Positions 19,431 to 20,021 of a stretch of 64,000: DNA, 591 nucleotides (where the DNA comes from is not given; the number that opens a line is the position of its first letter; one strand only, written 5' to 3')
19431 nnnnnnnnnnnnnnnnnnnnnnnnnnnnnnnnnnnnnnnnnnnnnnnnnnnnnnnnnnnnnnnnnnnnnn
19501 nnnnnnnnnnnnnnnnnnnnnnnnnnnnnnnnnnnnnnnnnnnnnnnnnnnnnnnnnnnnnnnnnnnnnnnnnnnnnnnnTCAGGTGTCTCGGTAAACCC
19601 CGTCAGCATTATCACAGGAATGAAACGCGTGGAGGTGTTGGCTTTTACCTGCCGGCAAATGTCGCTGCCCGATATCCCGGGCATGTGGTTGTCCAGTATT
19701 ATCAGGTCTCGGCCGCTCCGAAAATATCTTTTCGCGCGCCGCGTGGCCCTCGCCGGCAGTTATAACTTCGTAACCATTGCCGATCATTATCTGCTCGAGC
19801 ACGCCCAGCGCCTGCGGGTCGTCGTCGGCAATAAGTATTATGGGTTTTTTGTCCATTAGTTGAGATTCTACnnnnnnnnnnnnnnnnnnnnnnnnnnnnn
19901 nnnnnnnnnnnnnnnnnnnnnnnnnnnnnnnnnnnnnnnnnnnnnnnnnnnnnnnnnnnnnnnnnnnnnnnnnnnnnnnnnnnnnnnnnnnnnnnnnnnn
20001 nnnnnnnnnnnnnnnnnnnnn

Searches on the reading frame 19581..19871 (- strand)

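Call 37: search_protein_families(library=pfam, proteins=[window:19581-19871:-], max_evalue=0.01)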
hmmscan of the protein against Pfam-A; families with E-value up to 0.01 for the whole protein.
window:19581-19871:- (96 aa): 1 family
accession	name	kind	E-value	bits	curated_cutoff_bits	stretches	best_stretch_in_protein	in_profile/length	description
PF00072.30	Response_reg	-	0.0013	19.3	30.2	1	12-53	1-42/111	Response regulator receiver domain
